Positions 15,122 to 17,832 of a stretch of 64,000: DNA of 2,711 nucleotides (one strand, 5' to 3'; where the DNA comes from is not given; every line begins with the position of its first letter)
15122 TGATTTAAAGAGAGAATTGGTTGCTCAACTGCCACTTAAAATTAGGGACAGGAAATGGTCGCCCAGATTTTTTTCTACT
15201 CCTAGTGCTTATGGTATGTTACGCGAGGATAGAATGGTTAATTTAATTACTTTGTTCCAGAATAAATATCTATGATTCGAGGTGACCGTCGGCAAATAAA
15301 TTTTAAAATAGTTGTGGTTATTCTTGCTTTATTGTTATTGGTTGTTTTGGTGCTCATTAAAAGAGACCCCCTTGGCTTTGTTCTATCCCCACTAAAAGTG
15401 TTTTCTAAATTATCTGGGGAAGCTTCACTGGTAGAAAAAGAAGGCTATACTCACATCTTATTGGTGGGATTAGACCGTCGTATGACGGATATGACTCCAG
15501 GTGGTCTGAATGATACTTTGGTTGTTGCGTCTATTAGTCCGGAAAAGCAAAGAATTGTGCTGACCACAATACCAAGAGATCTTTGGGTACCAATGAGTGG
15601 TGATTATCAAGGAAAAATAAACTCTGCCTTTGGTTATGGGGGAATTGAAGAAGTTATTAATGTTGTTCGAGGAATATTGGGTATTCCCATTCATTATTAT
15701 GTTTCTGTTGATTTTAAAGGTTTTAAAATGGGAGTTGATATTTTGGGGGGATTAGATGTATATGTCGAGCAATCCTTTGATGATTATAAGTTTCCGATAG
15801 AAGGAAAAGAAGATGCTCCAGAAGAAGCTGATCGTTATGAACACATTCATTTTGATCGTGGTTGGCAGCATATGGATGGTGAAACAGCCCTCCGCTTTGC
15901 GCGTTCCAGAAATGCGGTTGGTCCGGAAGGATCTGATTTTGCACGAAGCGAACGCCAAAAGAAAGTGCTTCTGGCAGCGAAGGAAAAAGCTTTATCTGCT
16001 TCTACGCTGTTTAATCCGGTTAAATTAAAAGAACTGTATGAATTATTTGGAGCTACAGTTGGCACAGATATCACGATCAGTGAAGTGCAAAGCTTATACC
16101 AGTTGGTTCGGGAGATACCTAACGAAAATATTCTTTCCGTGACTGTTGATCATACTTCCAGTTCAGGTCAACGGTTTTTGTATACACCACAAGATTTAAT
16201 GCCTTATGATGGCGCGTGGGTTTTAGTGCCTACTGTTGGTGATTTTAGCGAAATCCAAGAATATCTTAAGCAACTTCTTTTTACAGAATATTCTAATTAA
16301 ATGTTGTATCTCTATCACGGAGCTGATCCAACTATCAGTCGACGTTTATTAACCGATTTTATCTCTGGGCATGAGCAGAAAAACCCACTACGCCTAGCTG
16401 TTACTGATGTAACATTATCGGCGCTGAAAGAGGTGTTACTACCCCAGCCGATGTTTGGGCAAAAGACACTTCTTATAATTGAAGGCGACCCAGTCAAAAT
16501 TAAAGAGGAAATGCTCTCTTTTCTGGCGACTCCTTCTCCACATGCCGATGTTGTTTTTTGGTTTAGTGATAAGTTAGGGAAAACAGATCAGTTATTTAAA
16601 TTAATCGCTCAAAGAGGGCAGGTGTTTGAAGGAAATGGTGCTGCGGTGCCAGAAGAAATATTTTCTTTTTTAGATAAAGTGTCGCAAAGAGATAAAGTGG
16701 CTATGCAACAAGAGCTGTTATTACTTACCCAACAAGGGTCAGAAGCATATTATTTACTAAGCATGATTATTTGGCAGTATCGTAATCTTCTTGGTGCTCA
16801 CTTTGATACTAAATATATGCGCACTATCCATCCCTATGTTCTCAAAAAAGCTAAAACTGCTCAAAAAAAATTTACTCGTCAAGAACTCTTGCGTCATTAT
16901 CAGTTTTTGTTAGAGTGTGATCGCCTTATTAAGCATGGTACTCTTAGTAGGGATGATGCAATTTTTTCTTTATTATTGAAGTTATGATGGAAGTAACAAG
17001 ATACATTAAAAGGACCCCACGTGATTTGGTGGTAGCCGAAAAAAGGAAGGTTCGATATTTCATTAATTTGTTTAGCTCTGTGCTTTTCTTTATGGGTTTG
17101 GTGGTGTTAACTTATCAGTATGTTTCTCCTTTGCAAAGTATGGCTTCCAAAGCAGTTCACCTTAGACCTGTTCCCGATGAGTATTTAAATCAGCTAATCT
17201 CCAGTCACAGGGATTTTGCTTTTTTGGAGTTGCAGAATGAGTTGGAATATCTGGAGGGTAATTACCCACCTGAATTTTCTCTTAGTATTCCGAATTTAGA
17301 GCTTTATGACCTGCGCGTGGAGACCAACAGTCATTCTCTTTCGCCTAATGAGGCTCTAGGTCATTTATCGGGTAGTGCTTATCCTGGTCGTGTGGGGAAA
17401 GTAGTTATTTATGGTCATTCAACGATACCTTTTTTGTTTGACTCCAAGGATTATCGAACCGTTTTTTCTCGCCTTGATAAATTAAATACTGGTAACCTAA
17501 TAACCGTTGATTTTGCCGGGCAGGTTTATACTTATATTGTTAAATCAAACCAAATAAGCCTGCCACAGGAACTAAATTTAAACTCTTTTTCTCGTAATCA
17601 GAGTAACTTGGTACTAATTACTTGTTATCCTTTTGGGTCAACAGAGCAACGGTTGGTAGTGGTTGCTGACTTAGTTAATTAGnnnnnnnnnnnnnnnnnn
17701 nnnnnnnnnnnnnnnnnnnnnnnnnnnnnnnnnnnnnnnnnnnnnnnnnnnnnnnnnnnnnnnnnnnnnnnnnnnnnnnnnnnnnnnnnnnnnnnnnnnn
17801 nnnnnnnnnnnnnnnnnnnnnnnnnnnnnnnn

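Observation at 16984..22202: Composite surface-appendage locus: PilN/PilO-like genes feeding into a 747-aa LPXTG multidomain adhesin and FN3 protein, convergent with a sortase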

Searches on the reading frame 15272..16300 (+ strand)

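Call 3: search_protein_families(library=pfam, proteins=[window:15272-16300:+], max_evalue=1)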
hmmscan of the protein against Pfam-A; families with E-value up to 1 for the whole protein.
window:15272-16300:+ (342 aa): 1 family
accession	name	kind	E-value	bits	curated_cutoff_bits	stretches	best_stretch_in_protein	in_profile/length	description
PF03816.19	LytR_cpsA_psr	-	5.7e-35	121.1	24.6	1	80-240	2-148/150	LytR_cpsA_psr family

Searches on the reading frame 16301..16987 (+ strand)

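Call 3: search_protein_families(library=pfam, proteins=[window:16301-16987:+], max_evalue=1)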
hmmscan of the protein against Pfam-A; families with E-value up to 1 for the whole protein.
window:16301-16987:+ (228 aa): 2 families
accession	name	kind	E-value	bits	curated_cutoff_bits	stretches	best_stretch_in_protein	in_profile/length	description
PF21694.2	DNA_pol3_delta_C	-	2.3e-11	44.2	27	1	118-227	2-120/121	DNA polymerase III delta subunit, C-terminal domain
PF10386.15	DUF2441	-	0.1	13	25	1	97-130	102-135/141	Protein of unknown function (DUF2441)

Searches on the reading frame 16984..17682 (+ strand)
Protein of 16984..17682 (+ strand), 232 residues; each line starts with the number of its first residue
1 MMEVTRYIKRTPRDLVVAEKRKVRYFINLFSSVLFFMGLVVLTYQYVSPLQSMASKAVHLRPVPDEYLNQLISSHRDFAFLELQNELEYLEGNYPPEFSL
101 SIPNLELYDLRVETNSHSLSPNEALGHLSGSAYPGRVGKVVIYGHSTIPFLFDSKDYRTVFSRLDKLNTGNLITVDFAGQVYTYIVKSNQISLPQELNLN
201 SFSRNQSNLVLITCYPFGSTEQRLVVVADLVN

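Call 3: search_protein_families(library=pfam, proteins=[window:16984-17682:+], max_evalue=1)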
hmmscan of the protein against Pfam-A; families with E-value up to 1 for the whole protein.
window:16984-17682:+ (232 aa): 1 family
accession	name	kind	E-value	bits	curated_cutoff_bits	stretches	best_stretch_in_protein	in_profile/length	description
PF04203.18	Sortase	-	6.8e-24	84.4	26.6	1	100-231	1-125/125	Sortase domain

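Call 4: search_protein_families(library=ncbifam, proteins=[window:16984-17682:+], max_evalue=1)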
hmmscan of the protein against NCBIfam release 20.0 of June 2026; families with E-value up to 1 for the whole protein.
window:16984-17682:+ (232 aa): 7 families
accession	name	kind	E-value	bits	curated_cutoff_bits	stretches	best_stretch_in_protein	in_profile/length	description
NF058671.1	sortase_SrtD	exception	5.8e-16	58.7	140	1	33-229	4-186/187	class D sortase, LPxTATN-specific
NF033746.1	class_D_sortase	subfamily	2.3e-15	56.6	165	1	100-231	13-134/135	class D sortase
TIGR01076.1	sortase_fam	subfamily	5.7e-15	55.3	39.35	1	100-228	3-125/136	sortase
NF033745.1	class_C_sortase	subfamily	2.8e-14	53.4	160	1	121-228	116-218/220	class C sortase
TIGR03784.1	marine_sortase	equivalog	1.4e-11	44.3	158.25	1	126-226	79-172/174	class GN sortase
NF033747.1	class_E_sortase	subfamily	9.5e-10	38.7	160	1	100-231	74-206/211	class E sortase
NF033748.1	class_F_sortase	subfamily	2.7e-06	27.1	166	1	122-214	44-133/155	class F sortase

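Call 79: search_solved_structures(query=window:16984-17679:+, max_evalue=0.001, show_alignments=1)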
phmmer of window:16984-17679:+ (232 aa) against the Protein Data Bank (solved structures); distinct sequences matched with E-value up to 0.001: 11.
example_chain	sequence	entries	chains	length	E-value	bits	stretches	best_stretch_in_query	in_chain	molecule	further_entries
8t28_A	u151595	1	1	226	4.8e-10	42.6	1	100-228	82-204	Class C sortase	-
5k9a_A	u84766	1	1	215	1.9e-09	40.6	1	61-229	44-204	Putative fimbrial associated sortase-like protein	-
6bwe_A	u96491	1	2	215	2e-08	37.3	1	79-229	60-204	Putative fimbrial associated sortase-like protein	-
4d7w_A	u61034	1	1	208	2.9e-07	33.5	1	122-226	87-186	SORTASE FAMILY PROTEIN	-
8gr6_A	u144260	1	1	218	7.2e-07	32.2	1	123-226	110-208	Sortase-like protein, putative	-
2xwg_A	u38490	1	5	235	6.3e-06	29.1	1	102-229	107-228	SORTASE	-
8guu_A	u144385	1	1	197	1e-05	28.4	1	123-226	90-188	Sortase-like protein, putative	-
2w1k_A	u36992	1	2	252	4.1e-05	26.5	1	80-227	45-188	PUTATIVE SORTASE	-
6ixz_A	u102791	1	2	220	0.00023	24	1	158-227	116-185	Sortase family protein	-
7d6p_A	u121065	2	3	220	0.00024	23.9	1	158-227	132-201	Sortase family protein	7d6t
4d70_A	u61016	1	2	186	0.00063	22.6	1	121-230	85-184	SORTASE FAMILY PROTEIN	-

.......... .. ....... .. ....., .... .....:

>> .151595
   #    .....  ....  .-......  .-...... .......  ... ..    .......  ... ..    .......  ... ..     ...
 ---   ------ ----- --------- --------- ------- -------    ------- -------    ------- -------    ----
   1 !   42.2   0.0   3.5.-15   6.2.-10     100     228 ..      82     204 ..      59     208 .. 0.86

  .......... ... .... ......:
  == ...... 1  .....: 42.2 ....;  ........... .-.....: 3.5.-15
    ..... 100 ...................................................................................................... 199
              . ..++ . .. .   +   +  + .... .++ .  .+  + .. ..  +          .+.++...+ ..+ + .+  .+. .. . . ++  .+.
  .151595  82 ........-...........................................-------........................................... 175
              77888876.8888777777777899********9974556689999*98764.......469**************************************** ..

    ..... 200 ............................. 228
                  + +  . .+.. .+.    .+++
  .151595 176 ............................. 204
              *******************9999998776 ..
